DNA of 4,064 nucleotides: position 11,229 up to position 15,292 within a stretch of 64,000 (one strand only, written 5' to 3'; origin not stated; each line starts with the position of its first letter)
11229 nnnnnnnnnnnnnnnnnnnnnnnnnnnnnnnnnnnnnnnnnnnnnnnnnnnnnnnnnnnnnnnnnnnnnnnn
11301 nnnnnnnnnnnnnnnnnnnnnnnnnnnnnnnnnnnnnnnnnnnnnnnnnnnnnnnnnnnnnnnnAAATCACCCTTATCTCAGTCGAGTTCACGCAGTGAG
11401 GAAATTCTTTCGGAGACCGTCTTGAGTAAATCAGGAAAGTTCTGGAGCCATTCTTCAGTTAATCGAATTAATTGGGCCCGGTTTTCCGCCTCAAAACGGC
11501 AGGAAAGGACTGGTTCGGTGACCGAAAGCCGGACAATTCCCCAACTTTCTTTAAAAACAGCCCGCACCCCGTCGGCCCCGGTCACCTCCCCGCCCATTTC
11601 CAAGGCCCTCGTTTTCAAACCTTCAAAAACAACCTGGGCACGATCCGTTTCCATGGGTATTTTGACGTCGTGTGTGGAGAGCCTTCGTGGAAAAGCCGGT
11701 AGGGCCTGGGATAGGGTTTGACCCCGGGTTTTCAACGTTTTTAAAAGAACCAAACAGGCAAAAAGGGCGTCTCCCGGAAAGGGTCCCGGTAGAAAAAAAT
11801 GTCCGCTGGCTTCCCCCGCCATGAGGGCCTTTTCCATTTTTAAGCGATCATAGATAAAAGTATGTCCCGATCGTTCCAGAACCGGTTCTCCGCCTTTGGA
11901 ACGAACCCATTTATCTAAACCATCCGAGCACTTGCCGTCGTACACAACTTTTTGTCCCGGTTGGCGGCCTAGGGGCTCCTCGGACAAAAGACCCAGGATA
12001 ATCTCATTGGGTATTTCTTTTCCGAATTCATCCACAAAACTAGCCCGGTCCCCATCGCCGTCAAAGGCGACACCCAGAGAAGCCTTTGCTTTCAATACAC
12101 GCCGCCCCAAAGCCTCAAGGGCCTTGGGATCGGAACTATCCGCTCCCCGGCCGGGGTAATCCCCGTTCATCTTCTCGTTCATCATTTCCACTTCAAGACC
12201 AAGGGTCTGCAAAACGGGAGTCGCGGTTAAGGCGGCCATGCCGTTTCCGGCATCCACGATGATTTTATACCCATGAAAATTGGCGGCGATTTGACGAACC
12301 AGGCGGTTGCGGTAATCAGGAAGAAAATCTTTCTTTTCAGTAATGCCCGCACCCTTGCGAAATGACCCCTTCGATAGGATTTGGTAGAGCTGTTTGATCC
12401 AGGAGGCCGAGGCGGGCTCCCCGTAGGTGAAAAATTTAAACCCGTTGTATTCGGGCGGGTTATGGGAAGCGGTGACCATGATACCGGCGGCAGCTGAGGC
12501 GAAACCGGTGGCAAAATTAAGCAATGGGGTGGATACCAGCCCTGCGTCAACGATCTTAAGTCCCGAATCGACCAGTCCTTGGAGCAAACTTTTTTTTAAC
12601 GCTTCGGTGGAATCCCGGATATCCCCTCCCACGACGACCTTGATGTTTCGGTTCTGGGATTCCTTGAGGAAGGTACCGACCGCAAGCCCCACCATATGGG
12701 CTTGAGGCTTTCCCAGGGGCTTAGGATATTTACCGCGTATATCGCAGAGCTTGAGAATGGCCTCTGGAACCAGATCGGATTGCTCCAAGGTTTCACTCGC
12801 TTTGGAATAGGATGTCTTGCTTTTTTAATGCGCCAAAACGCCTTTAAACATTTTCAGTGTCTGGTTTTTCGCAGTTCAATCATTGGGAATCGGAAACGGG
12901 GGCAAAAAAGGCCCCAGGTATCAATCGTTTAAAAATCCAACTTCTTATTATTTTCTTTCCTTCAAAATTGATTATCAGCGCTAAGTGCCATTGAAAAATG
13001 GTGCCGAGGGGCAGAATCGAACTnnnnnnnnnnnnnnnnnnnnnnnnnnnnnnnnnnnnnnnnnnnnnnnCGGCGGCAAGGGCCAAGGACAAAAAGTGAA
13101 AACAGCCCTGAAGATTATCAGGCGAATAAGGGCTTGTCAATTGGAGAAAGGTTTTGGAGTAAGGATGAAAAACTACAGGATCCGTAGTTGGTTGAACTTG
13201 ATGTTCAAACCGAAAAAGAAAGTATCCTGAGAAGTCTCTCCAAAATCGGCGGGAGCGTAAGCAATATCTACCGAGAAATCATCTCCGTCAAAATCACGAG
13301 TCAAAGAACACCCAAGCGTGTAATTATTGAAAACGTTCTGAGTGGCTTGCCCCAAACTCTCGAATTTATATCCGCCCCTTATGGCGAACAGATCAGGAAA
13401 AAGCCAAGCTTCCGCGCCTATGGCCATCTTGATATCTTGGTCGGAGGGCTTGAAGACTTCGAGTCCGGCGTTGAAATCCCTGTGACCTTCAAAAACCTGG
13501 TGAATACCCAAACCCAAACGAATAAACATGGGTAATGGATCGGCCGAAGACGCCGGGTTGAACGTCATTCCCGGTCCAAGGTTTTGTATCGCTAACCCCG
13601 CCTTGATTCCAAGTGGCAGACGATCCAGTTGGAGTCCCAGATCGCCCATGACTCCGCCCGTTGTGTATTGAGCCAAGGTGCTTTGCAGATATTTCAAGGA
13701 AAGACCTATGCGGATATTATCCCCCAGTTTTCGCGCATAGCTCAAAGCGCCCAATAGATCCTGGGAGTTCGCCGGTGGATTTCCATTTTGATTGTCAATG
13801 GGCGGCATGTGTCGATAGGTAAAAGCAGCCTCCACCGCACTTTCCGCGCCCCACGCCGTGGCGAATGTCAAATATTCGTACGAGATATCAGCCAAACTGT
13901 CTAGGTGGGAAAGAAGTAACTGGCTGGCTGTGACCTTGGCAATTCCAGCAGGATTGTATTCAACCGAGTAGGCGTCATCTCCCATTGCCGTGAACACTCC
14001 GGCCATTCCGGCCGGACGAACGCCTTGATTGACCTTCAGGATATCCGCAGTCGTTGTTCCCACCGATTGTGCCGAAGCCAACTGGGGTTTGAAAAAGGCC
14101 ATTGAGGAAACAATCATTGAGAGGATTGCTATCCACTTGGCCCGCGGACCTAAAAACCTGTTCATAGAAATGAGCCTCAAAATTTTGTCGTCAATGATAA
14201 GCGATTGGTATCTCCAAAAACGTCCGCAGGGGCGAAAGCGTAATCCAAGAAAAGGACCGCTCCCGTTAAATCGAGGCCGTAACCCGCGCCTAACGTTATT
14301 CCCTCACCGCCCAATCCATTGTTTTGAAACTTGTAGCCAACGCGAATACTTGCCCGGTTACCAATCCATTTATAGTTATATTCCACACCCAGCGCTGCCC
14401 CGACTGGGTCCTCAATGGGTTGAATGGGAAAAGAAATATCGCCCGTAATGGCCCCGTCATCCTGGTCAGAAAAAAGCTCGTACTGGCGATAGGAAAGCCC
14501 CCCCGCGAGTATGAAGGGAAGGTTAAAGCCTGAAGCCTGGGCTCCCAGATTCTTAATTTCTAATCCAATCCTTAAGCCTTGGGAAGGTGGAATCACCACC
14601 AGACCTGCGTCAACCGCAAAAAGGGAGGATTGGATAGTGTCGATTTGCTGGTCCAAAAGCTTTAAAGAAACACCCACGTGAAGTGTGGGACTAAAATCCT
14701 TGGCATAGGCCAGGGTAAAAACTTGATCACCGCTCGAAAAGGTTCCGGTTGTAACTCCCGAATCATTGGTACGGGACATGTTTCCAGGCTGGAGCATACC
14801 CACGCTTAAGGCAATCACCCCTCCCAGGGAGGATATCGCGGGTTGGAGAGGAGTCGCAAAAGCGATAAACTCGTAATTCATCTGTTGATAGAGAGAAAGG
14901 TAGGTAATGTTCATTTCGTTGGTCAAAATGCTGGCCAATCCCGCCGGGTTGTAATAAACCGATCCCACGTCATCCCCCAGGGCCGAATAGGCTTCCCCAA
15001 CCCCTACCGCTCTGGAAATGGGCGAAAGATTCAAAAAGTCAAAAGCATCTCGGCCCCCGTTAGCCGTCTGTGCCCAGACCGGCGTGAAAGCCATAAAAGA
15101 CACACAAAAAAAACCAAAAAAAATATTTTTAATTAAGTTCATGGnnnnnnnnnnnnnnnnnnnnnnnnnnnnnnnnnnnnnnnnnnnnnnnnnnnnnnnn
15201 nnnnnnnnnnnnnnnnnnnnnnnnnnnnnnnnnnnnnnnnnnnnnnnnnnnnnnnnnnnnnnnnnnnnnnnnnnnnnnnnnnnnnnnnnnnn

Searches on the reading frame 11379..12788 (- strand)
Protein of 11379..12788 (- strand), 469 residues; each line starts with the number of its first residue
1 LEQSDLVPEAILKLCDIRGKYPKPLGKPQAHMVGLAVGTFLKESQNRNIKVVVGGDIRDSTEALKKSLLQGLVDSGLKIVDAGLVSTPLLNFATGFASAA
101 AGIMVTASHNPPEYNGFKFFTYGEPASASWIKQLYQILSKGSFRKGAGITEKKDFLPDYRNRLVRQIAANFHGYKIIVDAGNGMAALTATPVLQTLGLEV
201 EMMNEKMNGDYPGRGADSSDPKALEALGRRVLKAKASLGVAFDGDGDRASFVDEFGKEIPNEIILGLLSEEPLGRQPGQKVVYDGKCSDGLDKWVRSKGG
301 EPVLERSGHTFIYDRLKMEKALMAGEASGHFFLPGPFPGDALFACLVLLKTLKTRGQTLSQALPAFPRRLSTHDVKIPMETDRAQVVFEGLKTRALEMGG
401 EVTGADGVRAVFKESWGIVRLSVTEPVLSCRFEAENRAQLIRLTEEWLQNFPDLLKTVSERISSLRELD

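Call 23: search_protein_families(library=pfam, proteins=[window:11379-12788:-])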
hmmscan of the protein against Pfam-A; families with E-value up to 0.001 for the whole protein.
window:11379-12788:- (469 aa): 4 families
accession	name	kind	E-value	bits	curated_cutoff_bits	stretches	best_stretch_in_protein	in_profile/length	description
PF02878.22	PGM_PMM_I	-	5e-31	107.7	22.5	1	16-144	8-137/138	Phosphoglucomutase/phosphomannomutase, alpha/beta/alpha domain I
PF02879.22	PGM_PMM_II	-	4.1e-17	63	29.3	1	158-254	2-101/103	Phosphoglucomutase/phosphomannomutase, alpha/beta/alpha domain II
PF02880.22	PGM_PMM_III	-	6e-15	55.8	20.7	1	265-365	6-110/115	Phosphoglucomutase/phosphomannomutase, alpha/beta/alpha domain III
PF00408.26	PGM_PMM_IV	-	1.3e-06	28.8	23.1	1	402-446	21-64/68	Phosphoglucomutase/phosphomannomutase, C-terminal domain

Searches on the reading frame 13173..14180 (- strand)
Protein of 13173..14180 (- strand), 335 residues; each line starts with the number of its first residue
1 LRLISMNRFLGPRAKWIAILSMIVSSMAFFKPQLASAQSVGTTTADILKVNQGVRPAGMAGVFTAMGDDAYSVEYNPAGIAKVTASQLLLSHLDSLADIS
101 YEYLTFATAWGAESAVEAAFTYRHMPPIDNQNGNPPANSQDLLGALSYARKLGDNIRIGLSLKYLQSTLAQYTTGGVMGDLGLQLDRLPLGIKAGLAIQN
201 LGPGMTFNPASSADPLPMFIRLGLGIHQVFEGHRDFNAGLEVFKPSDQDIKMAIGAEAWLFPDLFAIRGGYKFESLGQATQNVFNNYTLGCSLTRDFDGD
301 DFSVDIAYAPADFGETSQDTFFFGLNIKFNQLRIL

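Call 22: search_protein_families(library=pfam, proteins=[window:13173-14180:-])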
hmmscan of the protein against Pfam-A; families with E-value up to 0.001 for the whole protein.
window:13173-14180:- (335 aa): 2 families
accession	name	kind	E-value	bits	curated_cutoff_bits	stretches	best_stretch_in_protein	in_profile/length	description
PF19572.5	PorV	-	6.4e-10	39.4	27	1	37-170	5-147/243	Type IX secretion system protein PorV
PF03687.19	UPF0164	-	3.7e-06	26.4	21.4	1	33-109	29-105/325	Uncharacterised protein family (UPF0164)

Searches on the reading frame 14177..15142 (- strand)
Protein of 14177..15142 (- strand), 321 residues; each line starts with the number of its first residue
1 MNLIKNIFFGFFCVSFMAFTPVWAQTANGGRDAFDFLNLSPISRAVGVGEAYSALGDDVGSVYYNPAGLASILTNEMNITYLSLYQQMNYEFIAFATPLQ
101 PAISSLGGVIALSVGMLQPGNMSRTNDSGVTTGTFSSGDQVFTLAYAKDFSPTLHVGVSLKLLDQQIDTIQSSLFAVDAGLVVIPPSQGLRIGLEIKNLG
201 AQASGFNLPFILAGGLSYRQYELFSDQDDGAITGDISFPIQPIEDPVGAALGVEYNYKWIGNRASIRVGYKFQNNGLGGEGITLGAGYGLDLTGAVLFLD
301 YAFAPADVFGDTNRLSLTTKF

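Call 22: search_protein_families(library=pfam, proteins=[window:14177-15142:-])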
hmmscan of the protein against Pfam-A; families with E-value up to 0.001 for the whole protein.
window:14177-15142:- (321 aa): 0 families

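Call 80: search_protein_families(library=ncbifam, proteins=[window:14177-15142:-], max_evalue=0.01)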
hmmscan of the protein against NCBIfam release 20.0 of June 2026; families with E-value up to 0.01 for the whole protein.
window:14177-15142:- (321 aa): 4 families
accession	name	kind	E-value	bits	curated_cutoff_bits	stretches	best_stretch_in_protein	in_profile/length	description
NF033709.1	PorV_fam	subfamily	3.4e-36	125.5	90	1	33-321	3-326/326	PorV/PorQ family protein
NF033711.1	T9SS_PorQ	equivalog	1.6e-32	112.9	220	1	9-207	5-195/335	type IX secretion system protein PorQ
NF052325.1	PorVQ2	equivalog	3.6e-12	45.9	325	1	28-198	21-197/354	putative type IX sorting system protein PorV2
NF033710.1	T9SS_OM_PorV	equivalog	9.7e-11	41.4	250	1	27-172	19-164/367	type IX secretion system outer membrane channel protein PorV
